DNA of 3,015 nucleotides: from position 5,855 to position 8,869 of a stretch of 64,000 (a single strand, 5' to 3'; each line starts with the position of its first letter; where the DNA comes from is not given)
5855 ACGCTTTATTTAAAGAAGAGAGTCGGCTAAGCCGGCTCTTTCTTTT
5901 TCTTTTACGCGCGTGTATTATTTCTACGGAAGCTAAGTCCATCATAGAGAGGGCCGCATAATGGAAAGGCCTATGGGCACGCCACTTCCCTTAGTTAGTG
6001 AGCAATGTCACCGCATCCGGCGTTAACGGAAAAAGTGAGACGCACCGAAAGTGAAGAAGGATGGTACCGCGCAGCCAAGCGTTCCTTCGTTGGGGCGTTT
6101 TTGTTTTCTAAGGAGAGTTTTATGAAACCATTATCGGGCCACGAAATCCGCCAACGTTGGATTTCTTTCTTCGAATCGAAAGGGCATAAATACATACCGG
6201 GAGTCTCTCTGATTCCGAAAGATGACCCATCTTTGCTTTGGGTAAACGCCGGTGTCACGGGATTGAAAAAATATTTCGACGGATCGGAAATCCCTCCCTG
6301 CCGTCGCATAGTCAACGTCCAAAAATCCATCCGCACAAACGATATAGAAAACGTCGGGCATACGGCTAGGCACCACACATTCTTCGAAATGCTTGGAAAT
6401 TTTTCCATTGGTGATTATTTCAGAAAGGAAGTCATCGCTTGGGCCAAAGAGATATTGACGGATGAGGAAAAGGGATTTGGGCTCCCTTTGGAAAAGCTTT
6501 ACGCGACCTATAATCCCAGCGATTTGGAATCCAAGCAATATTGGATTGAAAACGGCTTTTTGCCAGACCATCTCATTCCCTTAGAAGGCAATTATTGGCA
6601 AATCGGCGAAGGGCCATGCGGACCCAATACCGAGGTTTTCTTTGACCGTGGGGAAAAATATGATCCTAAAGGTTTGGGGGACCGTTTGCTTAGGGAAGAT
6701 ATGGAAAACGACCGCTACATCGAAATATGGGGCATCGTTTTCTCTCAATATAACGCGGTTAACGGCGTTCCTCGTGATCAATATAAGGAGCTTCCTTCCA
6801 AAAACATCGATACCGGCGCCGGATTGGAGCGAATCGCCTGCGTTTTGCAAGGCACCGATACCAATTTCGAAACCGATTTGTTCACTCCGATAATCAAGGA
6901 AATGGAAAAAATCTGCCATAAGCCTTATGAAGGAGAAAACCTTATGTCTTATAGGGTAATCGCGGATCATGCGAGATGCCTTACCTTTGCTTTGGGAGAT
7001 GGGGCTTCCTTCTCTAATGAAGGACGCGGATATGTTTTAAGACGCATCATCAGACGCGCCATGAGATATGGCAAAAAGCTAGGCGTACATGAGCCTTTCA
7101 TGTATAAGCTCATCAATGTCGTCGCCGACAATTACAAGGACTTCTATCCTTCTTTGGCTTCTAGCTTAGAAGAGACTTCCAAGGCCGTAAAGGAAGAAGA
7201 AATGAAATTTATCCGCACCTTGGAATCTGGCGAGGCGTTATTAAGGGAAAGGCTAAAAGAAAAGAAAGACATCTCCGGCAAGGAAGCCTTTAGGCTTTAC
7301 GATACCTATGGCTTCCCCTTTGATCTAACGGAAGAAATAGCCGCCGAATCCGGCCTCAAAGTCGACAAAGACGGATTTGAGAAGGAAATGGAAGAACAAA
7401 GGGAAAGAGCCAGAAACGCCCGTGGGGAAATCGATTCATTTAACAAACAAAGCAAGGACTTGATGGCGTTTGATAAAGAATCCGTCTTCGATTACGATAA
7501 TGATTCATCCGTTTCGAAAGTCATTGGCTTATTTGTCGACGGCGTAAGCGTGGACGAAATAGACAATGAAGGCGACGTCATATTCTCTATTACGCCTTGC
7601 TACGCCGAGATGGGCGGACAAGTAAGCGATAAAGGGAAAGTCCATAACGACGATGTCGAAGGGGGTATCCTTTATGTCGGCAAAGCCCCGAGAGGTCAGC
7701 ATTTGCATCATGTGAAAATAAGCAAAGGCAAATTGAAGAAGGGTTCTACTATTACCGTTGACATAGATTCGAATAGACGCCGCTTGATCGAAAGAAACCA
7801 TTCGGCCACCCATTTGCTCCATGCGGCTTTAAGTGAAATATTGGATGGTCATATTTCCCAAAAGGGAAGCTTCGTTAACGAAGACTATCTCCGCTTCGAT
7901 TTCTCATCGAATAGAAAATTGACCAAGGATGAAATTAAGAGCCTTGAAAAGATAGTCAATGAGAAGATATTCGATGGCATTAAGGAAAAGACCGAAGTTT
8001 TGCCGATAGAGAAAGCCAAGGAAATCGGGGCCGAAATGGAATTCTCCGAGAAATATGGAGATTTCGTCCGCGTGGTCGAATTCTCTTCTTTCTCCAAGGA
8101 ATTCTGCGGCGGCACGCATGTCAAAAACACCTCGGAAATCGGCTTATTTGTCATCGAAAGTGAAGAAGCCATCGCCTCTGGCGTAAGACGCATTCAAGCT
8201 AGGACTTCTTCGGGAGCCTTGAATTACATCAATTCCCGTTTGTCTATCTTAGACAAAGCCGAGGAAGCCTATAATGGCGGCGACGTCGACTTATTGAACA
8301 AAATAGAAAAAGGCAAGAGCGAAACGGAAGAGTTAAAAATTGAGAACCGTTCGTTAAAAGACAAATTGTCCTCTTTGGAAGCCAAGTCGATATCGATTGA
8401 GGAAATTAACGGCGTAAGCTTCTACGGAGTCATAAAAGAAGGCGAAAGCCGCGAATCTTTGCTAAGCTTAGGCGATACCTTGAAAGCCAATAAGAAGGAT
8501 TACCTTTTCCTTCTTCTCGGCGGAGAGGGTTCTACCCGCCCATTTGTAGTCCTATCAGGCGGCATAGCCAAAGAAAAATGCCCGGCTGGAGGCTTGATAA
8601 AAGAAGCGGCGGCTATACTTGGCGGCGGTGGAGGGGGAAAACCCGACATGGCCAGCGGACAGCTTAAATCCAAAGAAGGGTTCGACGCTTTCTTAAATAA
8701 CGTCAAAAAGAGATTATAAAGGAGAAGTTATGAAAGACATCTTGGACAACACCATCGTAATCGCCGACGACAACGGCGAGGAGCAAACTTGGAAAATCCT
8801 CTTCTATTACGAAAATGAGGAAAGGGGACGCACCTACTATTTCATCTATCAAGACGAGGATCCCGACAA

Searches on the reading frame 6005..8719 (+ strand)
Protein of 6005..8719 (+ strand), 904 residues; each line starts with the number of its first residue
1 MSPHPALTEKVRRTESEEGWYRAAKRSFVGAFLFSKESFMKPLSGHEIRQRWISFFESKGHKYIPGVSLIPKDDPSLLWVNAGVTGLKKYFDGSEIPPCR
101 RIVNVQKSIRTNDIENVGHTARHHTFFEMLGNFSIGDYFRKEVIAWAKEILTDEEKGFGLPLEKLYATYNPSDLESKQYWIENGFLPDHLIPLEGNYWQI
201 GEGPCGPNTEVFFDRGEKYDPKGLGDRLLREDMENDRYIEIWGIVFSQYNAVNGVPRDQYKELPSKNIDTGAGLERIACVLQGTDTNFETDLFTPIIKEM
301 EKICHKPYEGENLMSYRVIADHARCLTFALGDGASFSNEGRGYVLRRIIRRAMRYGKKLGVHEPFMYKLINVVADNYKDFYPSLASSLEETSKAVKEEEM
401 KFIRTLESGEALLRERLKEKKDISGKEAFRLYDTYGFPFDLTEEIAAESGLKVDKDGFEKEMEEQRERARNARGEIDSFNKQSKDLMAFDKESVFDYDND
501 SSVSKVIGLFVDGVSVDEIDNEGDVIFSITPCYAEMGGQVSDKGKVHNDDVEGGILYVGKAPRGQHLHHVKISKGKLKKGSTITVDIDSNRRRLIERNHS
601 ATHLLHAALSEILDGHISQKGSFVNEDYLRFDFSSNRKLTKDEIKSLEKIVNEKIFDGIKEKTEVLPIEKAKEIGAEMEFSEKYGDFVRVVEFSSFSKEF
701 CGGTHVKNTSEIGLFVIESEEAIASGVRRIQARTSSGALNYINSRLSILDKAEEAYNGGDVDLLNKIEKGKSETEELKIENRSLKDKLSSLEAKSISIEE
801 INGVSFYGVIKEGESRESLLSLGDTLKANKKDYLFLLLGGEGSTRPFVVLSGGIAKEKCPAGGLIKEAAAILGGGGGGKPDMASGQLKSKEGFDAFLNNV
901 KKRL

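Call 26: search_protein_families(library=pfam, proteins=[window:6005-8719:+], max_evalue=0.00001)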
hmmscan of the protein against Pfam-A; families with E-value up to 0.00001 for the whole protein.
window:6005-8719:+ (904 aa): 3 families
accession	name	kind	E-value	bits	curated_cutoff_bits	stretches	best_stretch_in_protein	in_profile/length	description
PF01411.24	tRNA-synt_2c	-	6.4e-180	599.8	30.3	1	47-591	1-552/552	tRNA synthetases class II (A)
PF07973.19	tRNA_SAD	-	2.2e-16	60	24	1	688-730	1-43/44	Threonyl and Alanyl tRNA synthetase second additional domain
PF02272.25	DHHA1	-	2.3e-09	38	25.9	1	810-903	9-99/102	DHHA1 domain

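Call 61: find_homologous_proteins(query=window:6005-8719:+, max_evalue=1e-50)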
Query window:6005-8719:+ (904 aa): 8000 proteins with E <= 1e-50 among 8000 candidates; the best 120 are listed.
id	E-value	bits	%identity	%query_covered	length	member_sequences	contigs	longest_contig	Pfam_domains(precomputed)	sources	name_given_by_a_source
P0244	0.0e+0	2025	99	100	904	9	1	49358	PF01411.25,PF07973.20,PF02272.25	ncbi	-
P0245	0.0e+0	1635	82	96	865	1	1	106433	PF01411.25,PF07973.20,PF02272.25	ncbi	-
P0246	0.0e+0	1635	82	96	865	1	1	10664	PF01411.25,PF07973.20,PF02272.25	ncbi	-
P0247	0.0e+0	1634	82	96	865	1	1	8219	PF01411.25,PF07973.20,PF02272.25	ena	-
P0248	0.0e+0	1634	82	96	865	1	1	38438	PF01411.25,PF07973.20,PF02272.25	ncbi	-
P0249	0.0e+0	1634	82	96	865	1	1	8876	PF01411.25,PF07973.20,PF02272.25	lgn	-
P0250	0.0e+0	1633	82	96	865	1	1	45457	PF01411.25,PF07973.20,PF02272.25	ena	-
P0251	0.0e+0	1633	82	96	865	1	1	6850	PF01411.25,PF07973.20,PF02272.25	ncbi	-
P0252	0.0e+0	1633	82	96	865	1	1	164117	PF01411.25,PF07973.20,PF02272.25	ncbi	-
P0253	0.0e+0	1631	82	96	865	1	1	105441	PF01411.25,PF07973.20,PF02272.25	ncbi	-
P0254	0.0e+0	1631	82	96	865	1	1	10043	PF01411.25,PF07973.20,PF02272.25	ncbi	-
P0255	0.0e+0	1631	82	96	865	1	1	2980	PF01411.25,PF07973.20,PF02272.25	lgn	-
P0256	0.0e+0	1630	82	96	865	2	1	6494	PF01411.25,PF07973.20,PF02272.25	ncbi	-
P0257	0.0e+0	1629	82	96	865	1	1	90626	PF01411.25,PF07973.20,PF02272.25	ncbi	-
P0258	0.0e+0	1608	81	96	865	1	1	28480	PF01411.25,PF07973.20,PF02272.25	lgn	-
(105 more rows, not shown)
